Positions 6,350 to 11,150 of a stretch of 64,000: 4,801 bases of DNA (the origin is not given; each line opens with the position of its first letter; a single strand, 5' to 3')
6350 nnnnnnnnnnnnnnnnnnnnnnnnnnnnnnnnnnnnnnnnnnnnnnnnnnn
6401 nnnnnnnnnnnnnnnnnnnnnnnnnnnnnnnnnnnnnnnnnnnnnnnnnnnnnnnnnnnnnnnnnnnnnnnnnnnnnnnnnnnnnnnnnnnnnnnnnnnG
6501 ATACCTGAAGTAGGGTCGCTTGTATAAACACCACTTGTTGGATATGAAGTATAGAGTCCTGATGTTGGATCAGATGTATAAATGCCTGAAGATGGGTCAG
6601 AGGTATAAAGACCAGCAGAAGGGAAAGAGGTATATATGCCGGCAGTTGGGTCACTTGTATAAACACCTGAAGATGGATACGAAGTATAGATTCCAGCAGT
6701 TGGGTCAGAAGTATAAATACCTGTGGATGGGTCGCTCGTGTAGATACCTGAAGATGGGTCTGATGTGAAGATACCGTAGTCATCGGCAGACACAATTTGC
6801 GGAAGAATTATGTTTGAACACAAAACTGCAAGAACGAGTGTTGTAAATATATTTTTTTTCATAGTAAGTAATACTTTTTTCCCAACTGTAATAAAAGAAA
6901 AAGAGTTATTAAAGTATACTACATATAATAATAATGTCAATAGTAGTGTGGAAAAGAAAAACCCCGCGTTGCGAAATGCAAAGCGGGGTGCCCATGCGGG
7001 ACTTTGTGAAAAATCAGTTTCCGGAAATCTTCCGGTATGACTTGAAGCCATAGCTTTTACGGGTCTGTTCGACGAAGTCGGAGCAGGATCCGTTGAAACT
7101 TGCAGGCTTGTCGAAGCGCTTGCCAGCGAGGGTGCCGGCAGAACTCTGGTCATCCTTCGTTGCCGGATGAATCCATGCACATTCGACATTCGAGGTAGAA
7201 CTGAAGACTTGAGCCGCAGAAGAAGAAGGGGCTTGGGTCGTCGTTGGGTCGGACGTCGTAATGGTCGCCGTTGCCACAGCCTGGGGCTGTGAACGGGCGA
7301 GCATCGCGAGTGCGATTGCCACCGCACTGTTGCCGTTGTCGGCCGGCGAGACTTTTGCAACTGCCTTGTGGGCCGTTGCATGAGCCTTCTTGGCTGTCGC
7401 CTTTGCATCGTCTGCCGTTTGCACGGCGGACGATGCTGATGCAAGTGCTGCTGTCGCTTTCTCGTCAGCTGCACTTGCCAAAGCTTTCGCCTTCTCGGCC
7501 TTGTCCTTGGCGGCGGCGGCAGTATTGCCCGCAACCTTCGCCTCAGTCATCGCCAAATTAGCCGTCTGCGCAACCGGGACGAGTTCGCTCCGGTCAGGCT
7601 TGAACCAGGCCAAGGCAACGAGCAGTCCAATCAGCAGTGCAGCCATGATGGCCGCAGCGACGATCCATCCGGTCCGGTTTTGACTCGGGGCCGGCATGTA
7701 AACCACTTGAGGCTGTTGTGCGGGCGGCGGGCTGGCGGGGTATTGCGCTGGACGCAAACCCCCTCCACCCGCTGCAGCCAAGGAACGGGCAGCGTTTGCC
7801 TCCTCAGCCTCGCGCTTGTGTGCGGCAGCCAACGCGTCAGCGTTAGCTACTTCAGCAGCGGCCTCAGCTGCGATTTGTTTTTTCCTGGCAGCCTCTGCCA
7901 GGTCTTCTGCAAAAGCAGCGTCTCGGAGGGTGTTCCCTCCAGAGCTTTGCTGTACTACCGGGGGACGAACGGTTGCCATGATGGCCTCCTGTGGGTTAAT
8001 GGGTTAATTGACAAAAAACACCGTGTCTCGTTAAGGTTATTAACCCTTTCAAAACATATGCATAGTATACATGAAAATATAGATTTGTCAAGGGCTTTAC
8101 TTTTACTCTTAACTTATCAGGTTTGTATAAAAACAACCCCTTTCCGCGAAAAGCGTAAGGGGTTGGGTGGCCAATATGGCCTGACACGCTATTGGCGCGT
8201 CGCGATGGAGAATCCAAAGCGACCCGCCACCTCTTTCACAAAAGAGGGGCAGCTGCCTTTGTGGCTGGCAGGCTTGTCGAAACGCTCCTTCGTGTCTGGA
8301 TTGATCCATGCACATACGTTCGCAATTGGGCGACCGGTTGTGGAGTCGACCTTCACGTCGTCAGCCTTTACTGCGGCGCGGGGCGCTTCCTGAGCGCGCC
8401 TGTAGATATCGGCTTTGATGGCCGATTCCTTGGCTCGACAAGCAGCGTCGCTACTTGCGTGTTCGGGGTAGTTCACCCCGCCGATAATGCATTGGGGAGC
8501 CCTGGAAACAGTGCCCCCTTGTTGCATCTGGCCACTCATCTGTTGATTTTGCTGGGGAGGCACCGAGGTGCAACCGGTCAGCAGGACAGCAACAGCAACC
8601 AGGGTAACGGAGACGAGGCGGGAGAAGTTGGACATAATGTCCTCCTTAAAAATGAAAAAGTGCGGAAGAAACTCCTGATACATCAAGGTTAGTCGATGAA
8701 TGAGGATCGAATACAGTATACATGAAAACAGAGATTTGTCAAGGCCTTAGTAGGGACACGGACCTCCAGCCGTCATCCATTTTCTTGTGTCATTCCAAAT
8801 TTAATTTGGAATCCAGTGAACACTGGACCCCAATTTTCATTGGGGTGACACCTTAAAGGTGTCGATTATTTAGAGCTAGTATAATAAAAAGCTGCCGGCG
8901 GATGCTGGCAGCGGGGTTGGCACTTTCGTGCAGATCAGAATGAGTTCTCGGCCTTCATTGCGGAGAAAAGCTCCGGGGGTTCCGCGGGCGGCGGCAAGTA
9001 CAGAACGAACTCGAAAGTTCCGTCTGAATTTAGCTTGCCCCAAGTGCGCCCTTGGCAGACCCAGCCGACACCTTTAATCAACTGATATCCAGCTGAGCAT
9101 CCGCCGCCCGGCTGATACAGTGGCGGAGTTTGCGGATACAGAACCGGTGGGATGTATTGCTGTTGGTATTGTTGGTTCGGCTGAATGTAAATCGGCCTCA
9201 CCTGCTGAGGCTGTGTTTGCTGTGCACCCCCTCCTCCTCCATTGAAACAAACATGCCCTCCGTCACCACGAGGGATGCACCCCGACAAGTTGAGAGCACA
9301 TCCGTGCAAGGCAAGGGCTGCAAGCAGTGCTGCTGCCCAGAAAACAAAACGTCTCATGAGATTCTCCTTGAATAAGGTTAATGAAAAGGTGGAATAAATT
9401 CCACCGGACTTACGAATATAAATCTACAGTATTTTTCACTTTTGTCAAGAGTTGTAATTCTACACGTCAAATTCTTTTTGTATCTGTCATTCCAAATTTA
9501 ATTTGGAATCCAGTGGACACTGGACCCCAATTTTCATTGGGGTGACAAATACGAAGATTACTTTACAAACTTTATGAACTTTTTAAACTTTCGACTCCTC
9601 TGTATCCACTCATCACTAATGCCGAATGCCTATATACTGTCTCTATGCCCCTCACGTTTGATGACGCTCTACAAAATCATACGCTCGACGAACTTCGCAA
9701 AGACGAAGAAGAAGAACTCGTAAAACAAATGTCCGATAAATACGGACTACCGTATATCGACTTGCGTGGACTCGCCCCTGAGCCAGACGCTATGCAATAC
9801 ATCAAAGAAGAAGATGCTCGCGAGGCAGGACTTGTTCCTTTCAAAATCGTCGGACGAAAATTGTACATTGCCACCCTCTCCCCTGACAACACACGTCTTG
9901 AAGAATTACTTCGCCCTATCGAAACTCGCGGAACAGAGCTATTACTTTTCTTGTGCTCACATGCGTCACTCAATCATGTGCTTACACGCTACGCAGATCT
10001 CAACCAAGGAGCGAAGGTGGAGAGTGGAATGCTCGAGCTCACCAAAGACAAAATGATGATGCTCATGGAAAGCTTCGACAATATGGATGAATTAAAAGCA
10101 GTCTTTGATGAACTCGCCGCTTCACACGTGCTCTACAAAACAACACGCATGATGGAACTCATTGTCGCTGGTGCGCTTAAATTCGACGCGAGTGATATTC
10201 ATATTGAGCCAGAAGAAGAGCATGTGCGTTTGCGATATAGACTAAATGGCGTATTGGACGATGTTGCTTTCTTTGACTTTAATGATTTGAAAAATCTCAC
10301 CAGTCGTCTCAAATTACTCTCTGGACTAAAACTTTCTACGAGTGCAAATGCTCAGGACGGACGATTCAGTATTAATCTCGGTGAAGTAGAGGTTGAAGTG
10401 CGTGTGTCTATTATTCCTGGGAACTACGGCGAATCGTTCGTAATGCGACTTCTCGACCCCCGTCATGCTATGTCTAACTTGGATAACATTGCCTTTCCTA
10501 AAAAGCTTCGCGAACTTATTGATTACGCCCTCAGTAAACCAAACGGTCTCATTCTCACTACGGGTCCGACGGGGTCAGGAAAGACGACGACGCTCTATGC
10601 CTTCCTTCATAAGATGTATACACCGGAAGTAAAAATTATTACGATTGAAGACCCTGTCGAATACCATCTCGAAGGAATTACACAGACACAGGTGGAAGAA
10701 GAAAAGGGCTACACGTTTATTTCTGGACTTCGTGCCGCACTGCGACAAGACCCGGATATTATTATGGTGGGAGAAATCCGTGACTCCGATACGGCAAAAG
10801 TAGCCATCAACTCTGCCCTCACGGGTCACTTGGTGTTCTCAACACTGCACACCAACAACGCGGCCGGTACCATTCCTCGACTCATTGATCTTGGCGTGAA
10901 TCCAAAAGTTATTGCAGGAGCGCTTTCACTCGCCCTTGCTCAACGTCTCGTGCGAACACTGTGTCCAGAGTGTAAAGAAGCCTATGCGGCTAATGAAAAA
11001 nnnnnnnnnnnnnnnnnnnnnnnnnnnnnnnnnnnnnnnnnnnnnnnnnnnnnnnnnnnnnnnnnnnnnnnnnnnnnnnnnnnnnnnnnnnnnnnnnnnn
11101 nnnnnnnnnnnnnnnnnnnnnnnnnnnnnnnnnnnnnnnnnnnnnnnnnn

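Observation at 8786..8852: Conserved three-palindrome (cloverleaf-like) element upstream of promoters of small secreted-protein genes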

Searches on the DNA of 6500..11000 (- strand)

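Call 6: search_rna_families(source=window, start=6500, end=11000, threshold=evalue, max_evalue=10, show_alignments=3)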
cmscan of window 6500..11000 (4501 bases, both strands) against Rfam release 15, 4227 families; matches with E-value up to 10: 10.
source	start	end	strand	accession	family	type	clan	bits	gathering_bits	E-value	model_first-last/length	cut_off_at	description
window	7403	7474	+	RF01521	CC1840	Gene; sRNA;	-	24.3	50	3.5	1-95/95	no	caulobacter sRNA CC1840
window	8772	8869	-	RF02625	WsnRNA46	Gene; sRNA;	-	24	65.3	0.17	1-151/151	no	Wolbachia sRNA 46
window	7128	7157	+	RF01837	toga_FSE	Cis-reg; frameshift_element;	-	23.3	40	0.27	1-29/29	no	togavirus ribosomal frameshift element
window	6821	6888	-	RF01160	sn2841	Gene; snRNA; snoRNA; CD-box;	-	21.9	45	0.37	1-72/72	no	Small nucleolar RNA sn2841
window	7586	7624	-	RF01046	WLE3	Cis-reg;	-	21.6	50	0.2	1-44/44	no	Wingless localisation element 3 (WLE3)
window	9475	9558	+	RF00656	mir-205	Gene; miRNA;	-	17.5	55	1.8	1-75/75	no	mir-205 microRNA precursor family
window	6913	6979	+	RF01478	rli47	Gene; sRNA;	-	14.3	200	1.1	1-508/508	no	Listeria sRNA rli47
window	10570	10625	-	RF00615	LhrA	Gene; sRNA;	-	14.3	100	2.5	88-143/269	no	Listeria Hfq binding LhrA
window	7407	7543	-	RF02035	IMES-2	Gene;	-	13.4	54.7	5.1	1-141/141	no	IMES-2 RNA motif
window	7352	7536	+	RF01390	isrG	Gene; sRNA;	-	13.2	100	2.1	1-279/279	no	isrG Hfq binding RNA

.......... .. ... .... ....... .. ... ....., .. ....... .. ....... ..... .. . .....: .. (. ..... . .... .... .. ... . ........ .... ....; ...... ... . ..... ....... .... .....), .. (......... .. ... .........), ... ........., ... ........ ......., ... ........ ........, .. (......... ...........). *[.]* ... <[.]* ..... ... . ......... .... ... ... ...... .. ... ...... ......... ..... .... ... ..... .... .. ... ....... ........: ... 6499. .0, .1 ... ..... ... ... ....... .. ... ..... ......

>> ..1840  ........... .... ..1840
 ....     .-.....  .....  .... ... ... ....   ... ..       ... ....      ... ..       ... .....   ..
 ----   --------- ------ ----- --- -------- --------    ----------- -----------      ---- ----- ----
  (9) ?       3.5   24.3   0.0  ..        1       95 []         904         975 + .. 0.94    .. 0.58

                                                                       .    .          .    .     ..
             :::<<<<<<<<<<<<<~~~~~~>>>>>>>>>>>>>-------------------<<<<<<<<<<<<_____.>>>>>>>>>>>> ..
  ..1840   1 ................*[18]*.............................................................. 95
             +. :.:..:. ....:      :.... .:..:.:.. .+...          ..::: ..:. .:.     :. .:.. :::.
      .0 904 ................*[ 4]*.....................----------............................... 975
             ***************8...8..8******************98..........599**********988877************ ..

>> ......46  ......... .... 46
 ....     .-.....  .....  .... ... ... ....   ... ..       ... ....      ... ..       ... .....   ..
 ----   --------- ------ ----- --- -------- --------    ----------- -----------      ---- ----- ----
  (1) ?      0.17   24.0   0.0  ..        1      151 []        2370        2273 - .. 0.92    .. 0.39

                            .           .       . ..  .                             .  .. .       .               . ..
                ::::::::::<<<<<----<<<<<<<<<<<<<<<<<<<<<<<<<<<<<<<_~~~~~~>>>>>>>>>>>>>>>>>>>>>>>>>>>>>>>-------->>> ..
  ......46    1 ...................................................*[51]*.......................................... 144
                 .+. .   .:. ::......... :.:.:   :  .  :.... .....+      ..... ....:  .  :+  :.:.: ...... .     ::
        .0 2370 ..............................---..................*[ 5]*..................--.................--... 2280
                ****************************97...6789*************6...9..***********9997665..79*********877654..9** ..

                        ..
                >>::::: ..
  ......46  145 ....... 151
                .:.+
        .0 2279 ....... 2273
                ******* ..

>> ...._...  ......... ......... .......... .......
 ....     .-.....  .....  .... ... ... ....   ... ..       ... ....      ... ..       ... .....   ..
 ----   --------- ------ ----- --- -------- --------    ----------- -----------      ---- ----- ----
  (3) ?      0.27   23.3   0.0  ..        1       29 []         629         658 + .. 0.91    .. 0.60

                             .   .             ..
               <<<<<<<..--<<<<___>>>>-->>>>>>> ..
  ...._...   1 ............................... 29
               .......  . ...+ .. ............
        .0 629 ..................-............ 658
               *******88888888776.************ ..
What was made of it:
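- On tRNA / tRNA-like: There is no Rfam tRNA-clan hit at E <= 10 (call 6).
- On Any Rfam 15 family: The best hit over the element is WsnRNA46 at 24.0 bits against a gathering score of 65.3, E = 0.17 (call 6).
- Checked: The best Rfam match is WsnRNA46 at 24 bits against a gathering score of 65.3 (call 6).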

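Call 54: build_rna_model(alignment_id=A4, structure=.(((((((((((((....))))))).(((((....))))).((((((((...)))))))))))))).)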
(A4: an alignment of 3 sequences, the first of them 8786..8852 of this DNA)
Model R1 built from alignment A4 (3 sequences, 67 columns); structure: as given.
model positions 67; base pairs 26; branch points 2; effective number of sequences 1.38; information 0.838 bits per position. Calibrated on 0.2 Mb of random sequence (short: E-values are rough).
structure used (alignment columns):
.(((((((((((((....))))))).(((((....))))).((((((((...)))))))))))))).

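Call 55: search_with_rna_model(model_id=R1, sources=[window, L089, L090, L091, L083, L084, L085, L086, L087, L088, L003, L004], max_evalue=10, show_alignments=8, make_alignment=true)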
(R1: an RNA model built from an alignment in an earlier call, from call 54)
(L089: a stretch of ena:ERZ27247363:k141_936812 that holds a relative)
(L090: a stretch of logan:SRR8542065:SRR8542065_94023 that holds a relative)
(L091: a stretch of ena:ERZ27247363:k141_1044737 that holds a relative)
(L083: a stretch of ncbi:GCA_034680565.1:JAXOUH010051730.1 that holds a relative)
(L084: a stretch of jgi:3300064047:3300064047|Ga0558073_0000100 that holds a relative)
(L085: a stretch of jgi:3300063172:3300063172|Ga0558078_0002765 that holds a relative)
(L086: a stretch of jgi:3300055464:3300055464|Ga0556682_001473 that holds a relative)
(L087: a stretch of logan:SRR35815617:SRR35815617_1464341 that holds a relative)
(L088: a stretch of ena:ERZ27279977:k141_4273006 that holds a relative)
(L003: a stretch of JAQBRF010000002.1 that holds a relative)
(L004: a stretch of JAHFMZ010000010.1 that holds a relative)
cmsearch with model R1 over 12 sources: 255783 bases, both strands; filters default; matches with E-value up to 10: 19.
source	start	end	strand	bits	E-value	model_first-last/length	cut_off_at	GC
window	8786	8852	-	97.9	1.4e-22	1-67/67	no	0.42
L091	2021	2087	+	97.9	1.4e-22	1-67/67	no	0.42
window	9483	9549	-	97.3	2.1e-22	1-67/67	no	0.4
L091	1324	1390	+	97.3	2.1e-22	1-67/67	no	0.4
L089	9392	9458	+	95.2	6.9e-22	1-67/67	no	0.51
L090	4232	4298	+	95.2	6.9e-22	1-67/67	no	0.51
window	8786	8852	+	53.1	6.3e-11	1-67/67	no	0.42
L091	2021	2087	-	53.1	6.3e-11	1-67/67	no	0.42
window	9483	9549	+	50.5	2.9e-10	1-67/67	no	0.4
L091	1324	1390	-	50.5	2.9e-10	1-67/67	no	0.4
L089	9392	9458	-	41.8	5.5e-08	1-67/67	no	0.51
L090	4232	4298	-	41.8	5.5e-08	1-67/67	no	0.51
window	966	1046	-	37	9.5e-07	1-67/67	no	0.57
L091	9827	9907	+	37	9.5e-07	1-67/67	no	0.57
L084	9023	9074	+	14.7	0.6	1-67/67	no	0.35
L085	9023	9074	+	14.7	0.6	1-67/67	no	0.35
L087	1049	1100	+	14.7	0.6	1-67/67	no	0.35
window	966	1046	+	13.2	1.5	1-67/67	no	0.57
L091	9827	9907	-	13.2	1.5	1-67/67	no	0.57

Alignment A5: 19 matches aligned to the model, 120 columns, each read 5' to 3' on its own strand. Consensus structure (alignment columns), stored with it:
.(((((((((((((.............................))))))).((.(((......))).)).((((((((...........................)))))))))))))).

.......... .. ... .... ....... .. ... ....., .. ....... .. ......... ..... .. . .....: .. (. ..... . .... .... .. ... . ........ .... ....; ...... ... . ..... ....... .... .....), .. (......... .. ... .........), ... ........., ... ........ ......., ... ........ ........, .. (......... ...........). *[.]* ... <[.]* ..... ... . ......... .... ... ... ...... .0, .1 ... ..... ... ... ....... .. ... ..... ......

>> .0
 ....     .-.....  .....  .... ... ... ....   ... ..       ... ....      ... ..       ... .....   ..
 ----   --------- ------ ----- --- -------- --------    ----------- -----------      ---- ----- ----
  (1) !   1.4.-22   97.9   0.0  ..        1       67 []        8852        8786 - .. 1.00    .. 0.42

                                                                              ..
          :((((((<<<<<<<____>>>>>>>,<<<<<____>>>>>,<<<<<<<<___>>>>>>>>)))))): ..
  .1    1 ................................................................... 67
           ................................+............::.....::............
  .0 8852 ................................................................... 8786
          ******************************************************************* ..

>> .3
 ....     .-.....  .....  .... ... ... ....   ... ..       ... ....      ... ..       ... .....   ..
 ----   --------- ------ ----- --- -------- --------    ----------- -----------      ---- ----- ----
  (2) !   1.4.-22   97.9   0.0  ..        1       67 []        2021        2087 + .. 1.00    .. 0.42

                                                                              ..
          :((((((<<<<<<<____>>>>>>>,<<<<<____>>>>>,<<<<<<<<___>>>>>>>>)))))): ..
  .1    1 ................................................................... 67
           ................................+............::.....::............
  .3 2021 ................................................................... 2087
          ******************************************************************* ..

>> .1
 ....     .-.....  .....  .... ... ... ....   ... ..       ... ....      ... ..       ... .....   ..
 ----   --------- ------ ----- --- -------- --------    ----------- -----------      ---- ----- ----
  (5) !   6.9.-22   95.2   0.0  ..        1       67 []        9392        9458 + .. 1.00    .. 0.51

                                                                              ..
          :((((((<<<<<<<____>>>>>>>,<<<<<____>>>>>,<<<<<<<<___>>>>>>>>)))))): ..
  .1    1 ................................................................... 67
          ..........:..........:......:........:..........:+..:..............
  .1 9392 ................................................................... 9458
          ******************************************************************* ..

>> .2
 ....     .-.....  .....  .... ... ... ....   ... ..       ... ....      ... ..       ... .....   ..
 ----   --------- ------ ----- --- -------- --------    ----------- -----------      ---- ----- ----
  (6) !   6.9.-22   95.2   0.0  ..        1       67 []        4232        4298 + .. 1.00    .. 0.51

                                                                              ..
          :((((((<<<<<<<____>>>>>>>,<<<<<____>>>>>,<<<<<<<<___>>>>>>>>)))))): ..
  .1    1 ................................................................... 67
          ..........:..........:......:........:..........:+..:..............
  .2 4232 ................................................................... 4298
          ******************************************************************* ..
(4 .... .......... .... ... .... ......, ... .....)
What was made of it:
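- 8788..8850 (-): Copy B, the 63-nt core. On the gene-sense (minus) strand it reads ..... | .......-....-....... | T | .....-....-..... | A | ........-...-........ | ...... CM R1 scores 97.9 bits on the minus strand and 53 bits on the plus strand (call 55).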

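Call 66: search_dna_similar(query=window:9478-9555:+, collection=phages, mode=distant, max_evalue=1, max_rows=10)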
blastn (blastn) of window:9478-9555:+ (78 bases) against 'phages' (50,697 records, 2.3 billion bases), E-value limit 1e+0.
No match.

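Call 67: search_dna_similar(query=window:9478-9555:+, collection=plasmids, mode=distant, max_evalue=1, max_rows=10)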
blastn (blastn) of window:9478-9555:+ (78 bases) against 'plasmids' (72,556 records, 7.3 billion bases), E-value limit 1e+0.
No match.
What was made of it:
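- Zero hits came from phages and plasmids (calls 66, 67).
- Tried and rejected: No match (calls 66, 67).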
